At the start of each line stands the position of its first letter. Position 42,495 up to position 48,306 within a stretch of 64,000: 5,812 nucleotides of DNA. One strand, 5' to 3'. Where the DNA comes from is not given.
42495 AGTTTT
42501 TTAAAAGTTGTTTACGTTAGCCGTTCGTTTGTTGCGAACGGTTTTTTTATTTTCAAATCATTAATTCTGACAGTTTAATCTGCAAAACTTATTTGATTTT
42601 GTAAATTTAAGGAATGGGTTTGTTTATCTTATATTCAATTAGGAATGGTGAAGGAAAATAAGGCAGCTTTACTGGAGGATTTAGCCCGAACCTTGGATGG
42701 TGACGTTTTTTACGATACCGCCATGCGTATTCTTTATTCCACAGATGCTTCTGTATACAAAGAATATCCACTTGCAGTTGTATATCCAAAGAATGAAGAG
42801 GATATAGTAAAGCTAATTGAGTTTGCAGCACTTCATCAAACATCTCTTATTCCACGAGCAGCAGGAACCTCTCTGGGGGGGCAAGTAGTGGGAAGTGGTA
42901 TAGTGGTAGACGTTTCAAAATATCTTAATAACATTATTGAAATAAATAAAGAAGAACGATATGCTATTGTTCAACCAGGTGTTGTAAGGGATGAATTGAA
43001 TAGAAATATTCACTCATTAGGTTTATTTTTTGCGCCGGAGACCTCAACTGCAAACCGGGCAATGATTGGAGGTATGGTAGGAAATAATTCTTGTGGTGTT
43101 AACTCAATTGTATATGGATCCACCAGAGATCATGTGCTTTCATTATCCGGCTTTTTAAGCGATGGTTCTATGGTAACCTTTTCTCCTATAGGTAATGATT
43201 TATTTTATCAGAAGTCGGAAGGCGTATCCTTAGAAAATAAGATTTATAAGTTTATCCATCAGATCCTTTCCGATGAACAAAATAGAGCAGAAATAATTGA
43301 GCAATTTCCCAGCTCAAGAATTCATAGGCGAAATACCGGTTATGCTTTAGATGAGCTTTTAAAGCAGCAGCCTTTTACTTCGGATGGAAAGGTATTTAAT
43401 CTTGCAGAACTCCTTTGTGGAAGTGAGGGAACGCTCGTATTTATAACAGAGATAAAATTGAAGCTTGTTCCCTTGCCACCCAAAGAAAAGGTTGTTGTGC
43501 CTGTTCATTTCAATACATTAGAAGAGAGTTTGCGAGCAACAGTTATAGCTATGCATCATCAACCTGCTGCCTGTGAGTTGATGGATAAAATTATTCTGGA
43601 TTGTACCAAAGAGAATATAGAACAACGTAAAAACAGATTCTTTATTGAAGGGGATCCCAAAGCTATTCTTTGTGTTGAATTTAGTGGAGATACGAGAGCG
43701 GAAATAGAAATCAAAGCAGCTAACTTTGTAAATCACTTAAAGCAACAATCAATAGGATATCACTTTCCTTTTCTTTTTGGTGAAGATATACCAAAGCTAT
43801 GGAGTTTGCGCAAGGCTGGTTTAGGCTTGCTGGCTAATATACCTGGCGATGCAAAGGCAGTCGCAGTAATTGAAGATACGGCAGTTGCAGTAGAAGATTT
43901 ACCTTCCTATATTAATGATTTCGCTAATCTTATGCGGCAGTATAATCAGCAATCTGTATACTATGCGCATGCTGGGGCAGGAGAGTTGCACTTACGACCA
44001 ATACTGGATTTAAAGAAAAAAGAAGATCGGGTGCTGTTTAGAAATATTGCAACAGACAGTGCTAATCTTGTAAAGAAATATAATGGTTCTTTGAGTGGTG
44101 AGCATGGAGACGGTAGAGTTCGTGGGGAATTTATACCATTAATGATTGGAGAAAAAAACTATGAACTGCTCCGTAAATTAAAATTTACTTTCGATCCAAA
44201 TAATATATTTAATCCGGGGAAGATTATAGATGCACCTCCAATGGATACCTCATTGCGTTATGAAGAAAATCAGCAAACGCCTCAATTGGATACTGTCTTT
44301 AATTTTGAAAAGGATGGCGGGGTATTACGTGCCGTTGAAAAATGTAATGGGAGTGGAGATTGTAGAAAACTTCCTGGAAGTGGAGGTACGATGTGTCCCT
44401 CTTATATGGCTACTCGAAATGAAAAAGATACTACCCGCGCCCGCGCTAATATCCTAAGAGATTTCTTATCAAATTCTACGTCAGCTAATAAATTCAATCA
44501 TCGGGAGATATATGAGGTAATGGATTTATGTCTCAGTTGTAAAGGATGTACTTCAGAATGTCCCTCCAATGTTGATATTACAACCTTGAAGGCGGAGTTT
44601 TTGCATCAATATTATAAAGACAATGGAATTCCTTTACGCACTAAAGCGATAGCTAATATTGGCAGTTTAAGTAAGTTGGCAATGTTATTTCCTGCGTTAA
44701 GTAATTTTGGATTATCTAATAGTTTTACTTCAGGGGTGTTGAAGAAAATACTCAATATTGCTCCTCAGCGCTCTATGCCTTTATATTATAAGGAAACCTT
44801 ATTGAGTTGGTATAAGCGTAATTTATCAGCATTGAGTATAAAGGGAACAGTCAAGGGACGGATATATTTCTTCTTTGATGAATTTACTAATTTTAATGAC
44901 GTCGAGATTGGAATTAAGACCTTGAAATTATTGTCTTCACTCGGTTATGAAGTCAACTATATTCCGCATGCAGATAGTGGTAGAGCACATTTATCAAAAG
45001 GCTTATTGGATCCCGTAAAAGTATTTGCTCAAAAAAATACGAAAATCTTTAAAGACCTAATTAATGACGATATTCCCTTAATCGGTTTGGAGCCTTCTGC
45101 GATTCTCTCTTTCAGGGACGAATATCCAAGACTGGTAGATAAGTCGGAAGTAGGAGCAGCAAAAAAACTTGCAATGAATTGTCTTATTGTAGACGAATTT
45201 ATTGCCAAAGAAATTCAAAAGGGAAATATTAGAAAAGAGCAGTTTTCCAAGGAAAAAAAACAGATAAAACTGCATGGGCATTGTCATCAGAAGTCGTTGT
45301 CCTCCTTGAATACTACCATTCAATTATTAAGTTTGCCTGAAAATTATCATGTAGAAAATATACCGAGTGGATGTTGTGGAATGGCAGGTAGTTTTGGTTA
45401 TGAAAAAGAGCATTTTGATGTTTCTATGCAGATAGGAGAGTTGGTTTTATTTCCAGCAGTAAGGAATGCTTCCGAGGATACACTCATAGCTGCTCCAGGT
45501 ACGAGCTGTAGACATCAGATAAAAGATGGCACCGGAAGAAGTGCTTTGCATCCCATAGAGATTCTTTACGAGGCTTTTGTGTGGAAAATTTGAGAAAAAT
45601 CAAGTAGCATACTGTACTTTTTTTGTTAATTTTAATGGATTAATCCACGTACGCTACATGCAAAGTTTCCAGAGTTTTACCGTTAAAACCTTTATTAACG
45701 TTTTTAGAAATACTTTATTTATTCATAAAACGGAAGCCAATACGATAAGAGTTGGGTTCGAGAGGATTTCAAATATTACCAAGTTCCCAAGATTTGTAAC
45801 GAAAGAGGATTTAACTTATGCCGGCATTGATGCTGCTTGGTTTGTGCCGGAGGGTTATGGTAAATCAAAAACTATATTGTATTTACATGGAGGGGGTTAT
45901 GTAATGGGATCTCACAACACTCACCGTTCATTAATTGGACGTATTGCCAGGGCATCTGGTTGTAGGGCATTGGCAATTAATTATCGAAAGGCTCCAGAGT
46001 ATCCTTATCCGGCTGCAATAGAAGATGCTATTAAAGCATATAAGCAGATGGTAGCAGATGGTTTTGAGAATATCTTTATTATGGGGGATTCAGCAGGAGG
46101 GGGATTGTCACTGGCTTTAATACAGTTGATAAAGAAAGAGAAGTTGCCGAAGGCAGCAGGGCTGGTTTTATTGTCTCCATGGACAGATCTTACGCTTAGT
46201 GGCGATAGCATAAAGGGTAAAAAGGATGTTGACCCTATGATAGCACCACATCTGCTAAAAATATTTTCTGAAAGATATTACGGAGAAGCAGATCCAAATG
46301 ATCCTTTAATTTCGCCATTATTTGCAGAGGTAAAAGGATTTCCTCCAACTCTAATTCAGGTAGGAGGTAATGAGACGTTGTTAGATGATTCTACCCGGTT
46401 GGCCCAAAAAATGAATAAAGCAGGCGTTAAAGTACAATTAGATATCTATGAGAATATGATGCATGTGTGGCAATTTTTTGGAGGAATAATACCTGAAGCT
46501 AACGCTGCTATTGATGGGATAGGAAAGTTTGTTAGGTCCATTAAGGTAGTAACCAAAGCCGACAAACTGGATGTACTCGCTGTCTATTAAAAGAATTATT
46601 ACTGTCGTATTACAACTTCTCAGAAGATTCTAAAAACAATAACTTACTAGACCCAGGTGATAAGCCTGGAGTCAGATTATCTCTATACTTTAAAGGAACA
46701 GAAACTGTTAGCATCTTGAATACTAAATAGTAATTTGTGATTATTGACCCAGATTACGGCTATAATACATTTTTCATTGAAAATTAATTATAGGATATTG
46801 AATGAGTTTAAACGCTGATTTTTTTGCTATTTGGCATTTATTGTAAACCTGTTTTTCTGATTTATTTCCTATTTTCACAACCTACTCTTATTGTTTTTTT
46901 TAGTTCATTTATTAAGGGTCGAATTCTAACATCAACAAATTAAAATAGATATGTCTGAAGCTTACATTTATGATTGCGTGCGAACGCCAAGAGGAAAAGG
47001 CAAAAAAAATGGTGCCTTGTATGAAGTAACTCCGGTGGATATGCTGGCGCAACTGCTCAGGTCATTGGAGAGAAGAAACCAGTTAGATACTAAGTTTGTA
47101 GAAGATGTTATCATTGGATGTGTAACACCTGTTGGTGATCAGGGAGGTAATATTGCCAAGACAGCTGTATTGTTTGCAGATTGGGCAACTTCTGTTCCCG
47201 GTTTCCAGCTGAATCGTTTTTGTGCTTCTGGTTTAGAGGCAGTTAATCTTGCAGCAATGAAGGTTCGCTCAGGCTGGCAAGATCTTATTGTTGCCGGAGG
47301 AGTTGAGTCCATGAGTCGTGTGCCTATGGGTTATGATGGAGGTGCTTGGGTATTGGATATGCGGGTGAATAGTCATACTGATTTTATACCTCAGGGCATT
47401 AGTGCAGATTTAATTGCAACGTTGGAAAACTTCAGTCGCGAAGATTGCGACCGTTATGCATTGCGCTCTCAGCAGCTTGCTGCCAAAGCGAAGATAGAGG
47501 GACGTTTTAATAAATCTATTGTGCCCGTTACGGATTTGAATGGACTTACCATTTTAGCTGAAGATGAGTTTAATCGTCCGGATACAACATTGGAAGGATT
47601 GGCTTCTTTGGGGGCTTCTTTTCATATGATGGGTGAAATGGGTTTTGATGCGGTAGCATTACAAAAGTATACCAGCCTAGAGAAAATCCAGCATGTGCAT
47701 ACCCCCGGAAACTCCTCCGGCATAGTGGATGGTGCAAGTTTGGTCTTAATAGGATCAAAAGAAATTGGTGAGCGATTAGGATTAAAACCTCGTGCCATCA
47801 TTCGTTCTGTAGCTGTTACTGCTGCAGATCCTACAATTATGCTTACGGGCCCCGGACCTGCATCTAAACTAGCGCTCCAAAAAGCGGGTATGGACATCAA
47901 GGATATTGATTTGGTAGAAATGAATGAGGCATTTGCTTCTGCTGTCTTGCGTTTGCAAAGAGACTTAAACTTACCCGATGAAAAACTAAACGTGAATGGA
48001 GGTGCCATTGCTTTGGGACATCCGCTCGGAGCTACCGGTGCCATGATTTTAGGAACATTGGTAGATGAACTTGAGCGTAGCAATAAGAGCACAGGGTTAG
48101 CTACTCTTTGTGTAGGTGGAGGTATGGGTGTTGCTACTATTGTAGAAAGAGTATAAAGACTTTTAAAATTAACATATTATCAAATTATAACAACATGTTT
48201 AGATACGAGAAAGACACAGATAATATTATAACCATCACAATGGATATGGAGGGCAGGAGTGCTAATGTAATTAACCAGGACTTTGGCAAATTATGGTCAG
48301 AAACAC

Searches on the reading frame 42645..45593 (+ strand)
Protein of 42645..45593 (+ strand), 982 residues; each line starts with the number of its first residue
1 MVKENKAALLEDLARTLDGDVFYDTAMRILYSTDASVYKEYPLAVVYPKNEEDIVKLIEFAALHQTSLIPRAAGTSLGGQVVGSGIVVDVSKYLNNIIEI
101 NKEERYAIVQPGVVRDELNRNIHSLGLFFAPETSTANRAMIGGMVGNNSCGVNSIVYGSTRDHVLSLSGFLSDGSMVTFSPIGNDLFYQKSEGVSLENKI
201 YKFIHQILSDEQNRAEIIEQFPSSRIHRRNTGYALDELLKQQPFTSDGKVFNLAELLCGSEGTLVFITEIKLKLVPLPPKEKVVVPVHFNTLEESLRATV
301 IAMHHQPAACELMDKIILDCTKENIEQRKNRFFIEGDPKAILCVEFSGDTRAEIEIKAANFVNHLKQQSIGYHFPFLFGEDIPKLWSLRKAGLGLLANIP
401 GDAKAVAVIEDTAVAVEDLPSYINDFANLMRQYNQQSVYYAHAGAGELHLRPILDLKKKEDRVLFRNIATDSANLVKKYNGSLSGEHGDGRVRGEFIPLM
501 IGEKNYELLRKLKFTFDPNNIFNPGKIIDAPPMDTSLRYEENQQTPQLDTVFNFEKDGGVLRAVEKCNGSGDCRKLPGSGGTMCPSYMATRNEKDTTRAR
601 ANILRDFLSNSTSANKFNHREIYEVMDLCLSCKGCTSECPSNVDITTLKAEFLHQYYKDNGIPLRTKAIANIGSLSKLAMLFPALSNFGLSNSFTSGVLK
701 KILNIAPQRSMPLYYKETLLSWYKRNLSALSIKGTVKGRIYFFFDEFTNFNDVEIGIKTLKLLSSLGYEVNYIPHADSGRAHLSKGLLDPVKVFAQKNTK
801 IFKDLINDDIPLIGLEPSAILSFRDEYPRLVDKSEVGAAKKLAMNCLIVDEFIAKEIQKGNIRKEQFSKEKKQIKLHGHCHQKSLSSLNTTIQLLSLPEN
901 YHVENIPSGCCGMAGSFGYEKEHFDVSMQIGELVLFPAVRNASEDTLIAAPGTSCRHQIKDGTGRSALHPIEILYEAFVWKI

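Call 65: search_protein_families(library=pfam, proteins=[window:42645-45593:+], max_evalue=0.00001)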
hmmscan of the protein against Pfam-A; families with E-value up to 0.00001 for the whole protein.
window:42645-45593:+ (982 aa): 4 families
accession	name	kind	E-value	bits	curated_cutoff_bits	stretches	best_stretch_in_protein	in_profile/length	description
PF02913.24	FAD-oxidase_C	-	2.8e-50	171.8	21.2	1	279-527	2-248/248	FAD linked oxidases, C-terminal domain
PF01565.28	FAD_binding_4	-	3.3e-35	121.3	26.4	1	42-179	1-138/139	FAD binding domain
PF13534.11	Fer4_17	-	1.9e-09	38.4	22.2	1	566-644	1-61/61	4Fe-4S dicluster domain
PF13183.11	Fer4_8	-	7.9e-08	33.2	27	1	564-643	2-68/68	4Fe-4S dicluster domain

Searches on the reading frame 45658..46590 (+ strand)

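Call 65: search_protein_families(library=pfam, proteins=[window:45658-46590:+], max_evalue=0.00001)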
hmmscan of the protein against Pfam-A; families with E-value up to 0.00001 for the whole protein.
window:45658-46590:+ (310 aa): 4 families
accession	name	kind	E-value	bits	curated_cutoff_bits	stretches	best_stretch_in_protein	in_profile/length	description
PF07859.19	Abhydrolase_3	-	2.2e-59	201.2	25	1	73-272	1-209/210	alpha/beta hydrolase fold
PF10340.15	Say1_Mug180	-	2.2e-16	60.1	21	1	70-220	122-282/374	Steryl acetyl hydrolase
PF20434.5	BD-FAE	-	5.7e-09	36.2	26.8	1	68-153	11-105/215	BD-FAE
PF12146.15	Hydrolase_4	-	5.4e-06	26.3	27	0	120-181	58-116/239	Serine aminopeptidase, S33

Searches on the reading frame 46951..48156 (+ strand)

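Call 65: search_protein_families(library=pfam, proteins=[window:46951-48156:+], max_evalue=0.00001)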
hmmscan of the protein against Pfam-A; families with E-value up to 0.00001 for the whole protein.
window:46951-48156:+ (401 aa): 2 families
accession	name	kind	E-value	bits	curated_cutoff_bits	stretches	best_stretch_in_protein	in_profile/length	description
PF00108.29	Thiolase_N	-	1.8e-47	162.3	26.4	1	5-268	2-257/260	Thiolase, N-terminal domain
PF02803.24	Thiolase_C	-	3.9e-45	152.9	27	1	278-400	1-123/123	Thiolase, C-terminal domain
